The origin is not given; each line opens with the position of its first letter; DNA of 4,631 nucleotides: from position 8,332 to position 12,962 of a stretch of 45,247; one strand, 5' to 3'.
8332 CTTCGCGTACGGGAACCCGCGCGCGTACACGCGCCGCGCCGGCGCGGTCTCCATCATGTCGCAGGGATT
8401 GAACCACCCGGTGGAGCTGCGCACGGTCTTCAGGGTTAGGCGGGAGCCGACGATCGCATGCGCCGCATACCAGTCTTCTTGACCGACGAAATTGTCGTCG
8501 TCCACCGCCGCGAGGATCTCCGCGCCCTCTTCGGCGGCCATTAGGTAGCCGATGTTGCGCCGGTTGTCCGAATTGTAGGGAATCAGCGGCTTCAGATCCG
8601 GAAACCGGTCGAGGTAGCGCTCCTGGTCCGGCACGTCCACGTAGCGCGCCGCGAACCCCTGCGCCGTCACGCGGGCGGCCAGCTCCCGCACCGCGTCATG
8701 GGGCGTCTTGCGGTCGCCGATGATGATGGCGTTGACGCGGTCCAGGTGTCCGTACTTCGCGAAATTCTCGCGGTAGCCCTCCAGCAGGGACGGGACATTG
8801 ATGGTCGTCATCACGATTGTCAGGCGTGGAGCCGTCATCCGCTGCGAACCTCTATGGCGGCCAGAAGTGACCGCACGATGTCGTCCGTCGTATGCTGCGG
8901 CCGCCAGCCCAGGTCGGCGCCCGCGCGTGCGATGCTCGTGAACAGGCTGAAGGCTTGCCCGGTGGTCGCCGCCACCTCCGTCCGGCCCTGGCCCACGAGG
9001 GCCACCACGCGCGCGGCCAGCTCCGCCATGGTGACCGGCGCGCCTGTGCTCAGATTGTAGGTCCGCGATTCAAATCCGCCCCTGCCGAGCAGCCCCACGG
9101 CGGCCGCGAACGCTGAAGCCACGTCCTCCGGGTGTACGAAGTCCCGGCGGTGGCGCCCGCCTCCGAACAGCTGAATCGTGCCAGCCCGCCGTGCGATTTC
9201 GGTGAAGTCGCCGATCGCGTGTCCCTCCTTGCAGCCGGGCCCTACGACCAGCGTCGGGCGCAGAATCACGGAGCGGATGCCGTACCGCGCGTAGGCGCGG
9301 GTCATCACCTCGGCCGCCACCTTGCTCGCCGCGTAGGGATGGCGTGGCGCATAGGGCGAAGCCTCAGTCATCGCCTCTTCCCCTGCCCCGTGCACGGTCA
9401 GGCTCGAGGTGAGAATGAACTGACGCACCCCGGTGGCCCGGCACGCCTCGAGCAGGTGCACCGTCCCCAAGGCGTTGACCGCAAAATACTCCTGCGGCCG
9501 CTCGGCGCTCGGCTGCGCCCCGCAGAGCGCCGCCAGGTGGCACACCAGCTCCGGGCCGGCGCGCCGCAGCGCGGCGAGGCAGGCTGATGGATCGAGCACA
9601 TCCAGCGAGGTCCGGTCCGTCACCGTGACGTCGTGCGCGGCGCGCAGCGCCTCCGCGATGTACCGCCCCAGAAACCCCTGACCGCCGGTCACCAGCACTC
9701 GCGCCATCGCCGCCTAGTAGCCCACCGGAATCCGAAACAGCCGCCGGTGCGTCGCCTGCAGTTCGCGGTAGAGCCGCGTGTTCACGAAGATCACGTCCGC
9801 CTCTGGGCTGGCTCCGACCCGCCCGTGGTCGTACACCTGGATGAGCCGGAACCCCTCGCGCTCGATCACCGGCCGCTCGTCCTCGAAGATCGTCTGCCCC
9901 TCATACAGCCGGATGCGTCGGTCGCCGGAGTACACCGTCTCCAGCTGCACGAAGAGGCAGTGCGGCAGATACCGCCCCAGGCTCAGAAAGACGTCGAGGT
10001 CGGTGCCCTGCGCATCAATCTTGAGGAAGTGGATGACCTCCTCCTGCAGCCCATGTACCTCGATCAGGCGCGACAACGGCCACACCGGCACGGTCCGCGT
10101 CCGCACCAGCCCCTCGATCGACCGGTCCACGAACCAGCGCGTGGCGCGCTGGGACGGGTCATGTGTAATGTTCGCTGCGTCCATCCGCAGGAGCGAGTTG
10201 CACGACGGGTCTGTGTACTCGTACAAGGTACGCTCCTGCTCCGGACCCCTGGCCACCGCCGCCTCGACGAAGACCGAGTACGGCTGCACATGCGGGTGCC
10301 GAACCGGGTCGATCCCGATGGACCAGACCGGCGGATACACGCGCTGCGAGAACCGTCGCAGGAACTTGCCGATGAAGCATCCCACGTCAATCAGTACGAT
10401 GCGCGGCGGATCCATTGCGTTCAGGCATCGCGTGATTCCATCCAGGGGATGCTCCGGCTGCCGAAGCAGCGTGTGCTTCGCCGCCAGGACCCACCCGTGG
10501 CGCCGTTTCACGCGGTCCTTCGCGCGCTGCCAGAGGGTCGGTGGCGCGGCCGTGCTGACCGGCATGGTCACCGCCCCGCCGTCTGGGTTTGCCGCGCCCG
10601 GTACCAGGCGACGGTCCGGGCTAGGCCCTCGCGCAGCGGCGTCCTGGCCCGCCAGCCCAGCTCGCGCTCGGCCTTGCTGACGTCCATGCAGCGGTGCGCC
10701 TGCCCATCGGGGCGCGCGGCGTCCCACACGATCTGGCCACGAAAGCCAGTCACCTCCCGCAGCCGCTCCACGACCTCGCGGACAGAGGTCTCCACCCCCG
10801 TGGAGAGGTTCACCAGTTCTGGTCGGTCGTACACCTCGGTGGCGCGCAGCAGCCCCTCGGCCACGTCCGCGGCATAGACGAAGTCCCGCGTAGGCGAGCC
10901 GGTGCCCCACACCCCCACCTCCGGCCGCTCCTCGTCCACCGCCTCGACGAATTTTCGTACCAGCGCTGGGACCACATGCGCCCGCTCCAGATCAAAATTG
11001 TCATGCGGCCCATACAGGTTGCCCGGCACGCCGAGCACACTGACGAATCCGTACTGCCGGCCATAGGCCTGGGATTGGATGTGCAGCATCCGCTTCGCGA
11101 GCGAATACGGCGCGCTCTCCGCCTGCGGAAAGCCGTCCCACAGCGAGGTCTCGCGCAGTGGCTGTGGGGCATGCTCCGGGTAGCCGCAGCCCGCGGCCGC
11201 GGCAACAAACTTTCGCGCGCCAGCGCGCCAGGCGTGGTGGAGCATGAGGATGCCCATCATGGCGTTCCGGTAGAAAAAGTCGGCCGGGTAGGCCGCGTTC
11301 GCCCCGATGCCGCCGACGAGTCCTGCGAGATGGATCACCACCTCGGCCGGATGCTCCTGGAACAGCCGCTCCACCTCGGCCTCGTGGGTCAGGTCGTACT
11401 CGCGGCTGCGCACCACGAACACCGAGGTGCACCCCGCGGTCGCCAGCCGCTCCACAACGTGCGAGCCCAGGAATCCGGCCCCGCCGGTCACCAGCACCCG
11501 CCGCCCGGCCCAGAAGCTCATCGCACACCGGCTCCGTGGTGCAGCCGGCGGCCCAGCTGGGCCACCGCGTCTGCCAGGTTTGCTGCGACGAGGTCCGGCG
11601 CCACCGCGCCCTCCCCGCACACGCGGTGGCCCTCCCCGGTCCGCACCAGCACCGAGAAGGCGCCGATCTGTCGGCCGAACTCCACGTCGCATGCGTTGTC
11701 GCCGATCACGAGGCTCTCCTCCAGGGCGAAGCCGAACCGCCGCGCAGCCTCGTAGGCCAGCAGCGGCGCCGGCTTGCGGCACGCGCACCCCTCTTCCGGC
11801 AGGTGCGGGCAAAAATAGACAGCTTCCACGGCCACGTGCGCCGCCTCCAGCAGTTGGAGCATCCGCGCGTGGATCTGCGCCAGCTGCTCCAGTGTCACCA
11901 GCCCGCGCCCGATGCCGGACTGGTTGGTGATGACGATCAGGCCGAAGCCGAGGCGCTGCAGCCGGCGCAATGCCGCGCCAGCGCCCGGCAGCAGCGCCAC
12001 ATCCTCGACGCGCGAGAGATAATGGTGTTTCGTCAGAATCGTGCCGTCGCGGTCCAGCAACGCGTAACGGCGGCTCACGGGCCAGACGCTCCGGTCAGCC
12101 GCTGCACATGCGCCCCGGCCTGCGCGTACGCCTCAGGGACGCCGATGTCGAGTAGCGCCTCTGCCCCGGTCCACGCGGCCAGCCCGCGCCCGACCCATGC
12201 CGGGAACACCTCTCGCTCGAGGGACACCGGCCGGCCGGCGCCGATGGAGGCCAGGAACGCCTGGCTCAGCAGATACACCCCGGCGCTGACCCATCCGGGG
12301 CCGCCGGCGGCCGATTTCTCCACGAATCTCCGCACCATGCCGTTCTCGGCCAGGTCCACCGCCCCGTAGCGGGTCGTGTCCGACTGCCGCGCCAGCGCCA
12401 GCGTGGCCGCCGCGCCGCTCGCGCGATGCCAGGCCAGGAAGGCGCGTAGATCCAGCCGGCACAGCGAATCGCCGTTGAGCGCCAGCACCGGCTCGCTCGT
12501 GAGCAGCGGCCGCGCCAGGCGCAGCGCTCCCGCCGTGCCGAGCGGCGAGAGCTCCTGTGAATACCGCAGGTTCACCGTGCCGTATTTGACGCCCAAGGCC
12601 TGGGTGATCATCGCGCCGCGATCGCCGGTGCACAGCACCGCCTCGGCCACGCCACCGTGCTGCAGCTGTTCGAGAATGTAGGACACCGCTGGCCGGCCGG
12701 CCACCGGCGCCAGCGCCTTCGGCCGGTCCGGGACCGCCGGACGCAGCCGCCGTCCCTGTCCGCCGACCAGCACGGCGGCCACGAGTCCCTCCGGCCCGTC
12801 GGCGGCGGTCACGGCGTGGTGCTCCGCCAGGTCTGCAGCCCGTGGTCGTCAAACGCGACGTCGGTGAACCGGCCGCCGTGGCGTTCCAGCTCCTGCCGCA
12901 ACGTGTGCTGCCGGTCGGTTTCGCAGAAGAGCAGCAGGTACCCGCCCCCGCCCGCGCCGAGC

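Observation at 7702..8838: Plant-type GT75/RGP (UDP-arabinopyranose mutase family) homologue in a bacterial glycan cluster that also encodes Ugd and Uxs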

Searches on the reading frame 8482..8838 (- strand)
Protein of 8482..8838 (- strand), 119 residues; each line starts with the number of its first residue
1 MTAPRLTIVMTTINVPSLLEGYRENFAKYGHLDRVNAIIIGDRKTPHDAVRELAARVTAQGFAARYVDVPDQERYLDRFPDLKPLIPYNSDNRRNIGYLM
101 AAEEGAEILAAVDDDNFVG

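Call 21: search_solved_structures(query=window:8482-8838:-, max_evalue=10, show_alignments=3)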
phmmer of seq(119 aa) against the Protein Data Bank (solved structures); distinct sequences matched with E-value up to 10: 6.
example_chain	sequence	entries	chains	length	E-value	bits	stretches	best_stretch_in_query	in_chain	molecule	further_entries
7yua_A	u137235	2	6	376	2.7e-10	43.6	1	35-117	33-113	Transglycosylse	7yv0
7xpr_A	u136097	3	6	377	2.7e-10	43.6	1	35-117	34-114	Transglycosylse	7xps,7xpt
8hl8_A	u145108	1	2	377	2.8e-10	43.6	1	35-117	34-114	Transglycosylse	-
7xpu_A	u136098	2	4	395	3.1e-10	43.4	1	35-117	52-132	Transglycosylse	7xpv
9je9_A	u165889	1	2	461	0.54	13.6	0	35-70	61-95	Amidase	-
3mx3_A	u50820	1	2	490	0.75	13.2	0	36-73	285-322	SusD homolog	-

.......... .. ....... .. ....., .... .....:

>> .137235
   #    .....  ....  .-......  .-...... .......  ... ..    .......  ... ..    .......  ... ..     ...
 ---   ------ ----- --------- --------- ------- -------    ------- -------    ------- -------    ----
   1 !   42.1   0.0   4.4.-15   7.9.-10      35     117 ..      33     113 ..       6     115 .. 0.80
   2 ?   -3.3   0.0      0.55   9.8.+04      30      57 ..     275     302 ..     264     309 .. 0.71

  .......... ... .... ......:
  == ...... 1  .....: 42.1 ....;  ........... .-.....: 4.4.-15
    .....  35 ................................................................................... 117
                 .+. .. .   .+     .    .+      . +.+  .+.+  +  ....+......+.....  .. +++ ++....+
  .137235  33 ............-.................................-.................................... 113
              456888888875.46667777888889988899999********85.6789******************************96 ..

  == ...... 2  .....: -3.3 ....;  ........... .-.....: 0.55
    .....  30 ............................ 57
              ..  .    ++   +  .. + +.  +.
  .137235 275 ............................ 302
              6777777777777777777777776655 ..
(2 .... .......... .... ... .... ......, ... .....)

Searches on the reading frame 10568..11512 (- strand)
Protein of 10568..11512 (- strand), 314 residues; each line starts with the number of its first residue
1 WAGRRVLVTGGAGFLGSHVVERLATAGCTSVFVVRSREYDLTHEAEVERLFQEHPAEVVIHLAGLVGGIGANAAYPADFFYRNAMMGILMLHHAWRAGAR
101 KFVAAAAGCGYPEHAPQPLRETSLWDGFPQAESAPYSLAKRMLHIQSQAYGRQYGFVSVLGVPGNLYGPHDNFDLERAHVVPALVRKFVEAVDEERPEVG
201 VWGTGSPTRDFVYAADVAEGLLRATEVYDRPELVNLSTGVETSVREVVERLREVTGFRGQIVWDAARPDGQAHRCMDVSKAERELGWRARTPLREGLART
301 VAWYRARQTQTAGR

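Call 22: search_solved_structures(query=window:10568-11512:-, max_evalue=1e-10)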
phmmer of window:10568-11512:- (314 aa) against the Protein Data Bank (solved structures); distinct sequences matched with E-value up to 1e-10: 82 (the best 60 are shown).
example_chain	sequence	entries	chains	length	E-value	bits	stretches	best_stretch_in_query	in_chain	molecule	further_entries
1e7q_A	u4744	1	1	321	1.9e-59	204.7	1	2-310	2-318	GDP-FUCOSE SYNTHETASE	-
4e5y_A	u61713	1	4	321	2.8e-59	204.2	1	4-307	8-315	GDP-L-fucose synthase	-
4b8w_A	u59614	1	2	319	3e-59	204.1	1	4-307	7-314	GDP-L-FUCOSE SYNTHASE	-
4b8z_A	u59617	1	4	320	3e-59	204.1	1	4-307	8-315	GDP-L-FUCOSE SYNTHASE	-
4bkp_A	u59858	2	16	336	3.3e-59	203.9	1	4-307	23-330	GDP-L-FUCOSE SYNTHASE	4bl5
1e6u_A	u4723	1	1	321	3.7e-59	203.8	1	2-310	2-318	GDP-FUCOSE SYNTHETASE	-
1bsv_A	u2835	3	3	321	7.6e-59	202.7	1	4-310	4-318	PROTEIN (GDP-FUCOSE SYNTHETASE) | GDP-FUCOSE SYNTHETASE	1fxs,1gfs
1e7s_A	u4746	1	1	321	1.5e-58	201.8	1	4-310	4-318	GDP-FUCOSE SYNTHETASE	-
1bws_A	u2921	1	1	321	2e-58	201.4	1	4-310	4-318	PROTEIN (GDP-4-KETO-6-DEOXY-D-MANNOSE EPIMERASE/REDUCTASE)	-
7ll6_A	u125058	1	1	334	6.6e-58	199.7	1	2-305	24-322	GDP-L-fucose synthase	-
8du0_A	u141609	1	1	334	6.7e-58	199.6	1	2-305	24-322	GDP-L-fucose synthase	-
1e7r_A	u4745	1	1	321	1.4e-57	198.6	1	4-310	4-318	GDP-FUCOSE SYNTHETASE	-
7anh_A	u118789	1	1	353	4.1e-45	157.6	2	5-189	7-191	GDP-L-fucose synthase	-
8ewu_A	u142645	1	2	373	1.7e-44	155.6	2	5-188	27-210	GDP-L-fucose synthase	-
7cxt_A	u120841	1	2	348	2.8e-43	151.6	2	5-189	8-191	GDP-L-fucose synthase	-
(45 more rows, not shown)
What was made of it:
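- The Fcl-like enzyme resembles true GDP-fucose synthase more than the Campylobacter heptose reductases (call 22). The Fcl-like neighbour is closest to true GDP-fucose synthase (call 22).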

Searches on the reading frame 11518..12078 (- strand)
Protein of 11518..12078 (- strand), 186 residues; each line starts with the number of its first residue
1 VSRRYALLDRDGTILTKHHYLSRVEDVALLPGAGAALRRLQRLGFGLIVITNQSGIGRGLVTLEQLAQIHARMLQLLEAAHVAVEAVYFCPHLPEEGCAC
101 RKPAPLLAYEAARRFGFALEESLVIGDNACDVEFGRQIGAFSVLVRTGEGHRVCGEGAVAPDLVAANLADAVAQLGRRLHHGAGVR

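Call 11: search_protein_families(library=pfam, proteins=[window:11518-12078:-], max_evalue=0.001)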
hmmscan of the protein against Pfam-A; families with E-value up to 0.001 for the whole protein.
window:11518-12078:- (186 aa): 6 families
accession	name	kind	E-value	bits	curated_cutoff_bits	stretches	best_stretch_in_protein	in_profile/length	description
PF13242.12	Hydrolase_like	-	8.3e-15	54.9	22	1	100-171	2-75/75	HAD-hyrolase-like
PF00702.32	Hydrolase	-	9.6e-10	39.6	26.4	1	24-139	90-191/191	haloacid dehalogenase-like hydrolase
PF13419.12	HAD_2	-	1.6e-06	28.8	23.8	1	95-145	128-178/178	Haloacid dehalogenase-like hydrolase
PF08645.17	PNK3P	-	0.00018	21.7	22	1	33-131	34-129/161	Polynucleotide kinase 3 phosphatase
PF12710.13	HAD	-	0.00048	21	27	0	25-134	82-187/189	haloacid dehalogenase-like hydrolase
PF13344.12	Hydrolase_6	-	0.00051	20.5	27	0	7-58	2-44/101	Haloacid dehalogenase-like hydrolase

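Call 15: search_protein_families(library=ncbifam, proteins=[window:11518-12078:-], max_evalue=0.00001)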
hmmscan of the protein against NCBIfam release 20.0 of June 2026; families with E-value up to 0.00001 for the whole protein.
window:11518-12078:- (186 aa): 12 families
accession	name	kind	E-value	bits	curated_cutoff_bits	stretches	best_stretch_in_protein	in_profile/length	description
NF006506.0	PRK08942.1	equivalog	1.3e-45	155.2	178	1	3-176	3-178/182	D-glycero-beta-D-manno-heptose 1,7-bisphosphate 7-phosphatase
TIGR01656.1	Histidinol-ppas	subfamily_domain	1.1e-37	129.2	84.15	1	7-145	4-146/149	histidinol-phosphate phosphatase domain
TIGR00213.1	GmhB_yaeD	subfamily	1.5e-30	106.2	149.6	1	7-170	5-173/176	D-glycero-beta-D-manno-heptose 1,7-bisphosphate 7-phosphatase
TIGR01662.1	HAD-SF-IIIA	subfamily_domain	5.7e-28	97.8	44.6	1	5-147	2-140/141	HAD-IIIA family hydrolase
NF003937.0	PRK05446.1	equivalog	2.1e-25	89.5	443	1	1-145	1-148/355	bifunctional histidinol-phosphatase/imidazoleglycerol-phosphate dehydratase HisB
NF050049.1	HBPPhtaseGmhB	domain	1.3e-24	86.9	250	1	1-138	1-136/171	D-glycero-alpha-D-manno-heptose-1,7-bisphosphate 7-phosphatase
NF005264.0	PRK06769.1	equivalog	1.3e-24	86.9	217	1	6-173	7-169/175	HAD-IIIA family hydrolase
TIGR01261.1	hisB_Nterm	equivalog_domain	2.5e-22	79.1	140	1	5-139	3-140/161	histidinol-phosphatase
TIGR01460.1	HAD-SF-IIA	subfamily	7.6e-09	35.7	100.15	0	102-148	197-246/246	HAD-IIA family hydrolase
NF009695.0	PRK13222.1-2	equivalog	5.1e-07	29.4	225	0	23-174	89-221/226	phosphoglycolate phosphatase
TIGR01449.2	PGP_bact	equivalog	3.3e-06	26.8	180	0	19-149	75-188/213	phosphoglycolate phosphatase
TIGR01454.1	AHBA_synth_RP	hypoth_equivalog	9.2e-06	25.4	246.65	0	25-169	72-197/205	AHBA synthesis associated protein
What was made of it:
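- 11518..12078 (-): GmhB-like heptose 1,7-bisphosphate 7-phosphatase. NF006506, 155 bits, cut-off 178 (call 15).
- The guanylyltransferase models score best for 12075..12812 (call 15).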

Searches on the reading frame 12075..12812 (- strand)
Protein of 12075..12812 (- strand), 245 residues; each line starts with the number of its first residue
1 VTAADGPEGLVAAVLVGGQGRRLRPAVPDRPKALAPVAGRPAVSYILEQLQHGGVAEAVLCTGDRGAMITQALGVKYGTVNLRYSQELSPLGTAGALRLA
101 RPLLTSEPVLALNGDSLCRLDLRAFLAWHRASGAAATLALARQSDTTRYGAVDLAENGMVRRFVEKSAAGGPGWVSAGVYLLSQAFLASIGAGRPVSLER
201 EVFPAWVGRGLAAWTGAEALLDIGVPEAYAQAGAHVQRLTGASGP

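Call 12: search_protein_families(library=pfam, proteins=[window:12075-12812:-], max_evalue=0.001)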
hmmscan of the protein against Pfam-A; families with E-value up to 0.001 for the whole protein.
window:12075-12812:- (245 aa): 2 families
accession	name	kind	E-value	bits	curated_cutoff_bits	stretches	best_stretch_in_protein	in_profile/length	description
PF00483.29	NTP_transferase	-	6e-28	98.5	21.2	1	13-235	3-241/245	Nucleotidyl transferase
PF12804.13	NTP_transf_3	-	8.2e-09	36.3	27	1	12-139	1-121/160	MobA-like NTP transferase domain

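Call 15: search_protein_families(library=ncbifam, proteins=[window:12075-12812:-], max_evalue=0.00001)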
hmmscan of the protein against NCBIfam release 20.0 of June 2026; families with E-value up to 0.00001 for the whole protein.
window:12075-12812:- (245 aa): 27 families (the best 25 are shown)
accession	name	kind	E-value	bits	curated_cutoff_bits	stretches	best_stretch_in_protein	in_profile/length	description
NF052502.1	man1P_GTase_Rv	exception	1.6e-46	158.8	440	1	12-236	3-230/352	mannose-1-phosphate guanylyltransferase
NF049965.1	GlMnHpPGnyltfHddC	equivalog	2.2e-30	105.9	300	1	12-231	3-216/221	D-glycero-D-manno-heptose 1-phosphate guanosyltransferase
TIGR03992.1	Arch_glmU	subfamily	1.5e-26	93.2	292.1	1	12-190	3-176/393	bifunctional sugar-1-phosphate nucleotidylyltransferase/acetyltransferase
NF041313.1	UDPGP_AglF_Halo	equivalog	1.2e-24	87.1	400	1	12-188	3-180/234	UTP--glucose-1-phosphate uridylyltransferase AglF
NF045761.1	NAMPUrTaseMurU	equivalog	2.1e-24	86.7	250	1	12-198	3-189/226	N-acetylmuramate alpha-1-phosphate uridylyltransferase MurU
TIGR01208.1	rmlA_long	equivalog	6.8e-21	74.5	320.25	1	12-188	2-180/353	glucose-1-phosphate thymidylyltransferase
TIGR02623.1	G1P_cyt_trans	equivalog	4.9e-17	62.2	300.25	1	93-207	106-215/255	glucose-1-phosphate cytidylyltransferase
NF010938.0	PRK14358.1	equivalog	1.4e-15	56.9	500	1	10-170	8-165/481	bifunctional N-acetylglucosamine-1-phosphate uridyltransferase/glucosamine-1-phosphate acetyltransferase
TIGR01173.1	glmU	equivalog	2.4e-15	56.3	366.85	1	12-186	3-176/452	bifunctional UDP-N-acetylglucosamine diphosphorylase/glucosamine-1-phosphate N-acetyltransferase GlmU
NF010935.0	PRK14355.1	equivalog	4.7e-14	51.9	718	1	10-188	4-184/459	bifunctional UDP-N-acetylglucosamine diphosphorylase/glucosamine-1-phosphate N-acetyltransferase GlmU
NF010934.1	PRK14354.1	equivalog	6.6e-14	51.3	450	1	12-169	2-155/447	bifunctional UDP-N-acetylglucosamine diphosphorylase/glucosamine-1-phosphate N-acetyltransferase GlmU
NF045697.1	MurNAcPUrMurU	equivalog_domain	8.1e-14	51.6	370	1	14-198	2-190/229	N-acetylmuramate alpha-1-phosphate uridylyltransferase MurU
NF041173.1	Sug_nt_acttase_Thmprot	equivalog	3.9e-13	49.1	600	1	12-188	3-174/405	bifunctional sugar-1-phosphate nucleotidylyltransferase/acetyltransferase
TIGR01207.1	rmlA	equivalog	2.9e-12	46.3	360.65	1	14-184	4-177/286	glucose-1-phosphate thymidylyltransferase RfbA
NF010933.0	PRK14353.1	equivalog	4.9e-11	41.9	505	1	11-169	7-162/453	bifunctional UDP-N-acetylglucosamine diphosphorylase/glucosamine-1-phosphate N-acetyltransferase GlmU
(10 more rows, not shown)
